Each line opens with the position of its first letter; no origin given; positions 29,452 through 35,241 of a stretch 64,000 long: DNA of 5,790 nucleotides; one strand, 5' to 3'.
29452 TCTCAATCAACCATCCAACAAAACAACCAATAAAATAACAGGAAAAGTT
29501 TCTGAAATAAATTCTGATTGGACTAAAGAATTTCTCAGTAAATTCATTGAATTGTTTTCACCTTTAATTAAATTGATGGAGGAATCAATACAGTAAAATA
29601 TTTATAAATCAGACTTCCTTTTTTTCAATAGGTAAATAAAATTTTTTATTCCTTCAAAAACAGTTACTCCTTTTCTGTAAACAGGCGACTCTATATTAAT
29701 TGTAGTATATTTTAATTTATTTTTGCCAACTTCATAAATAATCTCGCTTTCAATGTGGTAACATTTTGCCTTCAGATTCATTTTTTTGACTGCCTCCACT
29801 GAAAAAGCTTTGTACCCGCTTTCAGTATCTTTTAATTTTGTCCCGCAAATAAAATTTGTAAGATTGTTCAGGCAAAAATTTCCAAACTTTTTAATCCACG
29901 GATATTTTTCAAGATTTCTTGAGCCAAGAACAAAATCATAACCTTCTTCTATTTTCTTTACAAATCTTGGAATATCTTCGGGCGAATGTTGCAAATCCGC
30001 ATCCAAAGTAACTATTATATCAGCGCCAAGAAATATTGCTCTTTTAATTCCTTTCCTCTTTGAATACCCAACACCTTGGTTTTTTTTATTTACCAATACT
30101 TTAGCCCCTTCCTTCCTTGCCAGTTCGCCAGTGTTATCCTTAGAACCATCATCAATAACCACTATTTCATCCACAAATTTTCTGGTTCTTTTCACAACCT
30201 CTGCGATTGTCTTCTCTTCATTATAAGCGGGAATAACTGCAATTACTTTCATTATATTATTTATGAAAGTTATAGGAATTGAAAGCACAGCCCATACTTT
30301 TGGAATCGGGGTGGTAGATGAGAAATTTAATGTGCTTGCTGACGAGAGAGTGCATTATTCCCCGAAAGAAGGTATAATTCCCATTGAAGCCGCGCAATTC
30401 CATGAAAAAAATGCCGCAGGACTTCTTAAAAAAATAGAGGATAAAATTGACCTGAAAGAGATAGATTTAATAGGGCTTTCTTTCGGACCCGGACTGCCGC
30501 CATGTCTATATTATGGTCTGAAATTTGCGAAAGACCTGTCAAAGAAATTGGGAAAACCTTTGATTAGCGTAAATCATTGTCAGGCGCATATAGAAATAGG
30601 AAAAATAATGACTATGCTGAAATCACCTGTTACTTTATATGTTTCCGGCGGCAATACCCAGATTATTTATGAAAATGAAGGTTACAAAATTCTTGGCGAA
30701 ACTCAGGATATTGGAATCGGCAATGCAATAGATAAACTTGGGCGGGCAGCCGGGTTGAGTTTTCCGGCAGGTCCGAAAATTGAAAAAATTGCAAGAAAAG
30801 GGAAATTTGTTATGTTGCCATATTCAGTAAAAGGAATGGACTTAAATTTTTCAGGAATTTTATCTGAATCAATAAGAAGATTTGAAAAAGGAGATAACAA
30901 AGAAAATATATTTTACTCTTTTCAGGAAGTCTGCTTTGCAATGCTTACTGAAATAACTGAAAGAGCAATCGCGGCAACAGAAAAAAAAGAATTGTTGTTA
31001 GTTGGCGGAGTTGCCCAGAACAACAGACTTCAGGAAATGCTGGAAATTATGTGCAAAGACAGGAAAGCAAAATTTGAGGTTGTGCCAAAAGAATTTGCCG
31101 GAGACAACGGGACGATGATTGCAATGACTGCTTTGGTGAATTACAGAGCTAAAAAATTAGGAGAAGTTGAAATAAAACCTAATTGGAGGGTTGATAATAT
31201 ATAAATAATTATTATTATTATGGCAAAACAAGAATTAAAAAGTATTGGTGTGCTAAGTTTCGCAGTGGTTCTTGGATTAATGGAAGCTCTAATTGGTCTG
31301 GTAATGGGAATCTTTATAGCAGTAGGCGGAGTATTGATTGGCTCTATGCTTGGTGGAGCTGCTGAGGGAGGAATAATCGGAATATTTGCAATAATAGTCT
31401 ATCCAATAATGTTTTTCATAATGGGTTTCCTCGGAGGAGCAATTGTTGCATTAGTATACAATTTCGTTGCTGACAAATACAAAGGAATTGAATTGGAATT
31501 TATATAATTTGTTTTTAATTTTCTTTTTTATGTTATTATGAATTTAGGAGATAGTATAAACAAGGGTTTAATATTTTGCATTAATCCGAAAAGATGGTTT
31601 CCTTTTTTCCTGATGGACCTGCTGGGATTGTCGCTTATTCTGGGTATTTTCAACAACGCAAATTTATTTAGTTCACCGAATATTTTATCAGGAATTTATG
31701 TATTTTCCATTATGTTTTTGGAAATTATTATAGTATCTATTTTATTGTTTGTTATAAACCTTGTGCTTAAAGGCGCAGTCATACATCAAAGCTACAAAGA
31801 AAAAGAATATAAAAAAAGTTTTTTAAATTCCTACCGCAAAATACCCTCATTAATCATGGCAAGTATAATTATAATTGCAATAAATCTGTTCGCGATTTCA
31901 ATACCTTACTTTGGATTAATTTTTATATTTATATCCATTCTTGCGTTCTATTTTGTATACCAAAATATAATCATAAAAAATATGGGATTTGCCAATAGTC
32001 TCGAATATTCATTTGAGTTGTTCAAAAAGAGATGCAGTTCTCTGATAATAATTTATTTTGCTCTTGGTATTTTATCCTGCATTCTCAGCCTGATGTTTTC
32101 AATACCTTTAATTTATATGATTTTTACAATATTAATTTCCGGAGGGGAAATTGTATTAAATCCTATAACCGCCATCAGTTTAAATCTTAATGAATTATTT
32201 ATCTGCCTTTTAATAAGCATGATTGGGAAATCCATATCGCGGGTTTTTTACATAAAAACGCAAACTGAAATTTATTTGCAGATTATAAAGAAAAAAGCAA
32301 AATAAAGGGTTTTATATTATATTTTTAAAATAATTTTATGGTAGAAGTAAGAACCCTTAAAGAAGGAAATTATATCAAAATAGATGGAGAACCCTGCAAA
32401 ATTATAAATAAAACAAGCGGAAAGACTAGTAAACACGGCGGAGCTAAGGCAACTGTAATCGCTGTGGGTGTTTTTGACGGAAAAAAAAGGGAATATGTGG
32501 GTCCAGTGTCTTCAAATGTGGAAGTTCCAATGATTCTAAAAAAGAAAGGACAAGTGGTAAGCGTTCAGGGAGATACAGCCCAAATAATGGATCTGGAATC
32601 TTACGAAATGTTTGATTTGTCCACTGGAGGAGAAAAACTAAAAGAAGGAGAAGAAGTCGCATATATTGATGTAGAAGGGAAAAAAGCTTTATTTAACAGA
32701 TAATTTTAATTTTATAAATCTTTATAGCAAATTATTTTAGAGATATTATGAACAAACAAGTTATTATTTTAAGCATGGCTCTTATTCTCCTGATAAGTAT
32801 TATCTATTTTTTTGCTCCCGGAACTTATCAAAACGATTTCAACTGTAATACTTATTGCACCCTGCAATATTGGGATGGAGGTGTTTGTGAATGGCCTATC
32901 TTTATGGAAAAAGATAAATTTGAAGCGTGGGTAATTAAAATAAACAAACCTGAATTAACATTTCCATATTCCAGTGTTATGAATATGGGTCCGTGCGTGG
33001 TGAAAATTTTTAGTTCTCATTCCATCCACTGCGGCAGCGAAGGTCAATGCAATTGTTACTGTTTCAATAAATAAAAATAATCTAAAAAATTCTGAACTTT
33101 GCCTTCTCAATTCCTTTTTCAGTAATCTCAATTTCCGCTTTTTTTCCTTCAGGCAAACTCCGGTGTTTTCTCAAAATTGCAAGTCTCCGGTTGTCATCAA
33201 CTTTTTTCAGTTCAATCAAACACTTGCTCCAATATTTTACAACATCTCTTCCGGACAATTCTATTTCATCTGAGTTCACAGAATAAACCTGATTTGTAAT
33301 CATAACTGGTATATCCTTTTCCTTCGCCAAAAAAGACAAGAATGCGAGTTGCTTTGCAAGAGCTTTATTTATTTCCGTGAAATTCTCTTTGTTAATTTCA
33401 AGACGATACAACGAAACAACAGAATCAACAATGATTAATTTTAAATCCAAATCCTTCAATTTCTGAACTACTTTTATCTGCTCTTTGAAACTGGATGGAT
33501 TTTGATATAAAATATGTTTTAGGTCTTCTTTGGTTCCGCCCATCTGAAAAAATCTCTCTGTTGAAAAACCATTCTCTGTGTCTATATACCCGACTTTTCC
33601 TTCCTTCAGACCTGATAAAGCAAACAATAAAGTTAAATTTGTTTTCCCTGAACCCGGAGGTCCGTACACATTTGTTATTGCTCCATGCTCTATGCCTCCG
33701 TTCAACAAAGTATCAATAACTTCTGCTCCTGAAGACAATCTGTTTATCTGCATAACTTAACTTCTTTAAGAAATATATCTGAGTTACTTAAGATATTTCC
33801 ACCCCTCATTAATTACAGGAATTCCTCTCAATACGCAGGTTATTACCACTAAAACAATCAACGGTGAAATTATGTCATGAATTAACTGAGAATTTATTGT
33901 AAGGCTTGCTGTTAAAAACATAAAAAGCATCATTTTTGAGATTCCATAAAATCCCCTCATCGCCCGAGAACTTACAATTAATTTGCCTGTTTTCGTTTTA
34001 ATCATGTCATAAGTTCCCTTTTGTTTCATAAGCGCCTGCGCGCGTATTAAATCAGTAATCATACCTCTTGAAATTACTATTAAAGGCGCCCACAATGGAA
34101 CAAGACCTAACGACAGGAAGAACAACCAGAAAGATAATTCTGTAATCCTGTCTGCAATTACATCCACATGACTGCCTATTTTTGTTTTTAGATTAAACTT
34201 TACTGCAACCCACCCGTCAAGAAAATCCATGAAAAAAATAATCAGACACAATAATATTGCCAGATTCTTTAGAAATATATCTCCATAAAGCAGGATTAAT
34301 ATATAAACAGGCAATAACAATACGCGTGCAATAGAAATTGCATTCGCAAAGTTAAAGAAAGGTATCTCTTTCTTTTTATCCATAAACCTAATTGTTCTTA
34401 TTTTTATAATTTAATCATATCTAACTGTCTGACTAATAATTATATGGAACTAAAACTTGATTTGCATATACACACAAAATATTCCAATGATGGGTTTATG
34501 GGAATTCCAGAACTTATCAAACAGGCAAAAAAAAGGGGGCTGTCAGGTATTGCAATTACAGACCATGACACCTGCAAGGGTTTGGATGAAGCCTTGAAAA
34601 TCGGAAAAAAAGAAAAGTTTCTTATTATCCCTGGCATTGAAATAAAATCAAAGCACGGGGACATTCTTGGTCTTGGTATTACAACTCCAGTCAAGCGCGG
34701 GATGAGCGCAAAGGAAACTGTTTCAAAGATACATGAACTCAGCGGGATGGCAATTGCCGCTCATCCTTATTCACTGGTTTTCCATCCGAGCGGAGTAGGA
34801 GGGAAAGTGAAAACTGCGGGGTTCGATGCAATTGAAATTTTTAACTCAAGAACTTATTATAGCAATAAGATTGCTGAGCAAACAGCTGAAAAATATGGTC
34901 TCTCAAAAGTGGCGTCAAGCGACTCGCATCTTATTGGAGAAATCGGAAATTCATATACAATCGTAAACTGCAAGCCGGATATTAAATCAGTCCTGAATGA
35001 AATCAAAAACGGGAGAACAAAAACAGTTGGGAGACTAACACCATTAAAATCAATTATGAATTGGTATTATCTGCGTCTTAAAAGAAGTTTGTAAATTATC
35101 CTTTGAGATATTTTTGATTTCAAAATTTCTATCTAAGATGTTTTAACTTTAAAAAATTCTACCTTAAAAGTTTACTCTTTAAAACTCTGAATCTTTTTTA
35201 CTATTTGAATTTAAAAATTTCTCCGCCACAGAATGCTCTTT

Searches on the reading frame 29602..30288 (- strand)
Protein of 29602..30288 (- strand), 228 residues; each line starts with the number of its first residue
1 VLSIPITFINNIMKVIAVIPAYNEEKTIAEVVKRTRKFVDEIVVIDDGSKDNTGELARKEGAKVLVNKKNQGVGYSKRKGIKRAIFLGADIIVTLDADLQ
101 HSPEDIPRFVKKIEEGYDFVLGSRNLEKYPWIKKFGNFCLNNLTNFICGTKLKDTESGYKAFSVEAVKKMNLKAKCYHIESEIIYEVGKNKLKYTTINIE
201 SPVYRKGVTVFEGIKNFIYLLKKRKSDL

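Call 49: search_protein_families(library=pfam, proteins=[window:29602-30288:-], max_evalue=0.01)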
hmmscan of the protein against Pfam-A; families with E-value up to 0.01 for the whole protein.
window:29602-30288:- (228 aa): 3 families
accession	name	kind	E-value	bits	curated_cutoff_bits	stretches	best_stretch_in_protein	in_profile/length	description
PF00535.33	Glycos_transf_2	-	1.3e-28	100.4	23.3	1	18-169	3-166/168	Glycosyl transferase family 2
PF13704.12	Glyco_tranf_2_4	-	0.0002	22.2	27.5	1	23-98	2-81/98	Glycosyl transferase family 2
PF13641.12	Glyco_tranf_2_3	-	0.0005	20.6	27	1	15-122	3-121/230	Glycosyltransferase like family 2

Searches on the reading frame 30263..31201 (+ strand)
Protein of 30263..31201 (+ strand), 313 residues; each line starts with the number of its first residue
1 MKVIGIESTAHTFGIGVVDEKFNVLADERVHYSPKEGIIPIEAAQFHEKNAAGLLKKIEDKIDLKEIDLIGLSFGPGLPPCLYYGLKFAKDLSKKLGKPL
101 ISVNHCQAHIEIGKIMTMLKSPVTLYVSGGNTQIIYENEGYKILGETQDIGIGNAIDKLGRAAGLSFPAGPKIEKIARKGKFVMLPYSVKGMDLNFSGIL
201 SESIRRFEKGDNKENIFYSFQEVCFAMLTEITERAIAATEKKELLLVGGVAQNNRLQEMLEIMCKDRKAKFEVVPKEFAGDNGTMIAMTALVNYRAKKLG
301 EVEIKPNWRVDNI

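Call 72: search_protein_families(library=pfam, proteins=[window:30263-31201:+], max_evalue=0.001)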
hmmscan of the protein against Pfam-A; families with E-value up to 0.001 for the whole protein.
window:30263-31201:+ (313 aa): 2 families
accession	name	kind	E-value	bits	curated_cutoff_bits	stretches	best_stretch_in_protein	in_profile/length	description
PF00814.31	TsaD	-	1e-66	225.8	24.8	1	29-287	11-263/264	tRNA N6-adenosine threonylcarbamoyltransferase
PF22521.2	HypF_C_2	-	5.8e-09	36.5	27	1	171-283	121-236/241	Carbamoyltransferase, Kae1-like Domain, second subdomain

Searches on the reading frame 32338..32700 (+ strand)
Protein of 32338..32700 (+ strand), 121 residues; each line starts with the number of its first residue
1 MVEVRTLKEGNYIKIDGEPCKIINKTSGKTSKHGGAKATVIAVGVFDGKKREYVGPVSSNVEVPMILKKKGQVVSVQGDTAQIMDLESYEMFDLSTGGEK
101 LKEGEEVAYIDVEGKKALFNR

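Call 72: search_protein_families(library=pfam, proteins=[window:32338-32700:+], max_evalue=0.001)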
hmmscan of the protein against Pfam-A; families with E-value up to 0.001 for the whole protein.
window:32338-32700:+ (121 aa): 2 families
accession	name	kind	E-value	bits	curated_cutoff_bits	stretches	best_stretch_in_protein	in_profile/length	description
PF21485.3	IF5A-like_N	-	2.8e-15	56.3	27.1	1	4-57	8-61/63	Translation initiation factor 5A-like, N-terminal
PF08207.18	EFP_N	-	0.00017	22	23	0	6-29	4-27/58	Elongation factor P (EF-P) KOW-like domain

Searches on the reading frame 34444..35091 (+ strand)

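Call 73: search_protein_families(library=pfam, proteins=[window:34444-35091:+], max_evalue=0.001)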
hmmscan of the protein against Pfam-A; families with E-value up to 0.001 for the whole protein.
window:34444-35091:+ (216 aa): 2 families
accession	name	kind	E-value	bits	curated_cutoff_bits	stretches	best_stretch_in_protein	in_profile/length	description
PF02811.25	PHP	-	2.3e-15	57.8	26.4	1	6-170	1-132/164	PHP domain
PF13263.12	PHP_C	-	6.7e-13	48.4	21.3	1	140-192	3-56/56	PHP-associated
